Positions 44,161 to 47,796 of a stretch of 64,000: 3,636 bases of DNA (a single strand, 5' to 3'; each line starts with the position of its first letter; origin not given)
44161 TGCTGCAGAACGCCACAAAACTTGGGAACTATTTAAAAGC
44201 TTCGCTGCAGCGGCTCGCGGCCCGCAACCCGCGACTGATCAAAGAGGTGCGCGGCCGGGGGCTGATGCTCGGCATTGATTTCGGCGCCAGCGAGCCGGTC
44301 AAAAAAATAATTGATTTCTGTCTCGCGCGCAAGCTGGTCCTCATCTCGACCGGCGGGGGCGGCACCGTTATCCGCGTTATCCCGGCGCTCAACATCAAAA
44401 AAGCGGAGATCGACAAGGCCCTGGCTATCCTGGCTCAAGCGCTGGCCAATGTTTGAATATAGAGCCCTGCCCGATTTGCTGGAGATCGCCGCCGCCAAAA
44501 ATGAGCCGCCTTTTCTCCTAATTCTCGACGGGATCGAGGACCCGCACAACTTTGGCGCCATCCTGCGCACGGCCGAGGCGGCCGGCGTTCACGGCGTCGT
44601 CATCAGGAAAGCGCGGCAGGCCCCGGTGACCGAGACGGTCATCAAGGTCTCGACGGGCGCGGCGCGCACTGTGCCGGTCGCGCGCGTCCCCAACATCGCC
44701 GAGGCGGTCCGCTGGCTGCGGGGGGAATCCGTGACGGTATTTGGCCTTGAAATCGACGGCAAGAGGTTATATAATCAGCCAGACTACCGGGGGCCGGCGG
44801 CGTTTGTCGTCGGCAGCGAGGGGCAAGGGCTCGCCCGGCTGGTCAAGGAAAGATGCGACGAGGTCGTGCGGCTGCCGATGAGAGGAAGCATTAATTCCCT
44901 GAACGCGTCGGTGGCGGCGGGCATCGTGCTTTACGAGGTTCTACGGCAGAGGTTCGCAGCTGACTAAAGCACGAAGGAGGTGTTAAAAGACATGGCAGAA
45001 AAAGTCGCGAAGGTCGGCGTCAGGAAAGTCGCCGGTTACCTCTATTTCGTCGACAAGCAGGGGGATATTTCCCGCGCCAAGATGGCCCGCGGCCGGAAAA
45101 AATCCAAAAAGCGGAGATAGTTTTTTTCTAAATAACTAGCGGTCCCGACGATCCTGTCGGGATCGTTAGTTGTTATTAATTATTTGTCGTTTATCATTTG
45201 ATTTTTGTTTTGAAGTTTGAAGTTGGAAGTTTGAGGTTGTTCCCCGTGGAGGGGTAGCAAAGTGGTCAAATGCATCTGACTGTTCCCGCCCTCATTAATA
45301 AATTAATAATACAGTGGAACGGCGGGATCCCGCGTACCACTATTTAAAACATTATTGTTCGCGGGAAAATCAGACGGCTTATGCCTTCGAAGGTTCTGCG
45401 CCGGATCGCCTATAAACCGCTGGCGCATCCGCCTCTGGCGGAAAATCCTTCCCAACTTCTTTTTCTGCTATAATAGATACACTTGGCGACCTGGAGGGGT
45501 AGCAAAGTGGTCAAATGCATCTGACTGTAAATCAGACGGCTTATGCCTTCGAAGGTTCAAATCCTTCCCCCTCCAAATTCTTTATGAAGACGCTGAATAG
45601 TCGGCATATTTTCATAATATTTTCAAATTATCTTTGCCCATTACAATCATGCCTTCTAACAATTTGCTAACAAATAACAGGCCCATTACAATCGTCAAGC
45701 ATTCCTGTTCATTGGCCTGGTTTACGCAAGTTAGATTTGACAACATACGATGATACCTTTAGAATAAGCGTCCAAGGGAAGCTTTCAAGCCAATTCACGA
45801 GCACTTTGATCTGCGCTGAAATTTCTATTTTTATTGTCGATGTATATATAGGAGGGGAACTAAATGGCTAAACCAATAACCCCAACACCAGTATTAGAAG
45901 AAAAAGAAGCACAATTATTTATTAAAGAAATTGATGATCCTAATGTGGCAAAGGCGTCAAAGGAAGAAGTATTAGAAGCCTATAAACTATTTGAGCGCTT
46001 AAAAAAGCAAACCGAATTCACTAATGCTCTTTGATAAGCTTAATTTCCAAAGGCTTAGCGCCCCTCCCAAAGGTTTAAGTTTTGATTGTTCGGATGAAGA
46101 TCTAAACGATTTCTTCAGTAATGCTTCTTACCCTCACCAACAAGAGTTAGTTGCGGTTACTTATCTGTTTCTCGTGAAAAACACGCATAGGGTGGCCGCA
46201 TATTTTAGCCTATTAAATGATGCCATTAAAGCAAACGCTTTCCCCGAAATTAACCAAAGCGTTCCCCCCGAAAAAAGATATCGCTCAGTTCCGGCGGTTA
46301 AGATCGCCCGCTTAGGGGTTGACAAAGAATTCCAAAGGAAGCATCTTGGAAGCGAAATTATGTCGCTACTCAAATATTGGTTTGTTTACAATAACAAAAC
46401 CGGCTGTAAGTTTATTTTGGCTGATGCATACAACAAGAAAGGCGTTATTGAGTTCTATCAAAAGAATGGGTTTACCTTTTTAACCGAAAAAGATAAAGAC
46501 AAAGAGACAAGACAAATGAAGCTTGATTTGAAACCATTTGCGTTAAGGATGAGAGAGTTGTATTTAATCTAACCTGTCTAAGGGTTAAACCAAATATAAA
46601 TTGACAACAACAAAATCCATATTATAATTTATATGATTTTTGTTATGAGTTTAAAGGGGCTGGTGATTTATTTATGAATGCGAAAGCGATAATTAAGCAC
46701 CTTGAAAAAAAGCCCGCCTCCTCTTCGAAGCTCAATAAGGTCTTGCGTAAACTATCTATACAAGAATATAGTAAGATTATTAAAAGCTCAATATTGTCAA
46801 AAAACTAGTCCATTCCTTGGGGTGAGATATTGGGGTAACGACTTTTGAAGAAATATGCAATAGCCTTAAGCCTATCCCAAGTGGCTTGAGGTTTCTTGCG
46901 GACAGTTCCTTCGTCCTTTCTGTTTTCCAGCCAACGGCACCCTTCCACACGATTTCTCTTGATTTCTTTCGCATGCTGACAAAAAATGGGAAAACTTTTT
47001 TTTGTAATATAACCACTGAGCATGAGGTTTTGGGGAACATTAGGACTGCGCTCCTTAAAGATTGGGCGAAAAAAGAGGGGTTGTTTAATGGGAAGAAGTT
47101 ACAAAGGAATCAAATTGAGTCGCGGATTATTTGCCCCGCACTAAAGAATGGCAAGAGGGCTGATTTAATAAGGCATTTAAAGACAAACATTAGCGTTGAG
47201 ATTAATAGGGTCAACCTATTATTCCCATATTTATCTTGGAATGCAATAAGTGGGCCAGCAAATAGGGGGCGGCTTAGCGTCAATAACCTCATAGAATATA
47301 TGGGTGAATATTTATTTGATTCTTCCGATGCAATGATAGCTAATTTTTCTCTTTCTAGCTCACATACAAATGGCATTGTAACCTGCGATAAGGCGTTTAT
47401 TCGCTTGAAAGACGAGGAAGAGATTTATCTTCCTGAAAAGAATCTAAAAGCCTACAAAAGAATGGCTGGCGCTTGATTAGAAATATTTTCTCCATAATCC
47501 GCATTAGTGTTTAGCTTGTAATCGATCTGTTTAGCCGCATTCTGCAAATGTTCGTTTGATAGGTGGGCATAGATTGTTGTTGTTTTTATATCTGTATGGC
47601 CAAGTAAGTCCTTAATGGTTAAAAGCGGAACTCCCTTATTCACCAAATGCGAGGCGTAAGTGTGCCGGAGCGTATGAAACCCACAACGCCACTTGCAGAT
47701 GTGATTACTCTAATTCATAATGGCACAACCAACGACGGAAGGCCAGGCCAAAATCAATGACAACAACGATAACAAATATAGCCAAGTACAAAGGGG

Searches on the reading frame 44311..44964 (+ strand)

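Call 92: search_protein_families(library=pfam, proteins=[window:44311-44964:+], max_evalue=0.01)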
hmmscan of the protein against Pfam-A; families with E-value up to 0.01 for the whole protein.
window:44311-44964:+ (218 aa): 1 family
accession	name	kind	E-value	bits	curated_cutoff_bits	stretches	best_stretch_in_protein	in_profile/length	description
PF00588.24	SpoU_methylase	-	7.1e-42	143.3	29.7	1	68-208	2-142/142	SpoU rRNA Methylase family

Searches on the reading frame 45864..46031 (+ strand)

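Call 6: search_protein_families(library=padloc, proteins=[window:45864-46031:+], max_evalue=1)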
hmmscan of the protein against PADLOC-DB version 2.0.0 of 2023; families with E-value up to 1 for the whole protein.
window:45864-46031:+ (56 aa): 0 families

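Call 7: search_protein_families(library=ncbifam, proteins=[window:45864-46031:+], max_evalue=1)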
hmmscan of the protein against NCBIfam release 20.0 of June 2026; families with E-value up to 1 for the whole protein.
window:45864-46031:+ (56 aa): 1 family
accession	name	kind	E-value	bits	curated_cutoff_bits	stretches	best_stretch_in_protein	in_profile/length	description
NF002016.0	PRK00823.1-1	equivalog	0.044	13.9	133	1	9-55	17-63/113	4a-hydroxytetrahydrobiopterin dehydratase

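Call 92: search_protein_families(library=pfam, proteins=[window:45864-46031:+], max_evalue=0.01)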
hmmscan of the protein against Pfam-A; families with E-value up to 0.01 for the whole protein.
window:45864-46031:+ (56 aa): 0 families

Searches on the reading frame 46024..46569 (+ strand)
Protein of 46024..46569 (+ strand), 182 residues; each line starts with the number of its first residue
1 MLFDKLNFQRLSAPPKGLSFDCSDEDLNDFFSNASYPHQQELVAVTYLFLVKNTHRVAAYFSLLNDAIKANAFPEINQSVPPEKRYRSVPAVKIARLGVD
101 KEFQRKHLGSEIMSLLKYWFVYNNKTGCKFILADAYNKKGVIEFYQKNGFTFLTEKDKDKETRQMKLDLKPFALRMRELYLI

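Call 6: search_protein_families(library=padloc, proteins=[window:46024-46569:+], max_evalue=1)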
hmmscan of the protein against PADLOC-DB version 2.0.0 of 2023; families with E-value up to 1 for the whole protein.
window:46024-46569:+ (182 aa): 0 families

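Call 7: search_protein_families(library=ncbifam, proteins=[window:46024-46569:+], max_evalue=1)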
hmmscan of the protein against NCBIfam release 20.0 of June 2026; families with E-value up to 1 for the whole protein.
window:46024-46569:+ (182 aa): 2 families
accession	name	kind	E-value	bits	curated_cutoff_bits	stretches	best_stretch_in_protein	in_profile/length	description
TIGR01575.1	rimI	equivalog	0.093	12.9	86.4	1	93-151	57-113/132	ribosomal protein S18-alanine N-acetyltransferase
NF053587.1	SpmdActasePaiA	equivalog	0.15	11.9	250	1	90-151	89-148/172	spermidine/spermine N(1)-acetyltransferase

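Call 92: search_protein_families(library=pfam, proteins=[window:46024-46569:+], max_evalue=0.01)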
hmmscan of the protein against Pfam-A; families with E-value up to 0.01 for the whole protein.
window:46024-46569:+ (182 aa): 3 families
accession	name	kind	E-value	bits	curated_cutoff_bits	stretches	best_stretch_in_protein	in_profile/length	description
PF13508.13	Acetyltransf_7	-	1.8e-07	31.8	27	1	92-151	30-83/84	Acetyltransferase (GNAT) domain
PF00583.31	Acetyltransf_1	-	1.5e-05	25.7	20.7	1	83-150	55-116/116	Acetyltransferase (GNAT) family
PF13673.13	Acetyltransf_10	-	0.0013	19.2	23.6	1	93-161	53-118/128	Acetyltransferase (GNAT) domain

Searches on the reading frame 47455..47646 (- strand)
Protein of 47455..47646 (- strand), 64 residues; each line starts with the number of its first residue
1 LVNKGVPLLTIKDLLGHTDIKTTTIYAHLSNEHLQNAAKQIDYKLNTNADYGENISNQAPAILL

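Call 92: search_protein_families(library=pfam, proteins=[window:47455-47646:-], max_evalue=0.01)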
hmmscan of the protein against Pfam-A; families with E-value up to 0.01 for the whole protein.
window:47455-47646:- (64 aa): 1 family
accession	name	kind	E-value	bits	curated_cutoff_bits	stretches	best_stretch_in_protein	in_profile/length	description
PF00589.27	Phage_integrase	-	1.1e-06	29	27.1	1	1-32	140-171/172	Phage integrase family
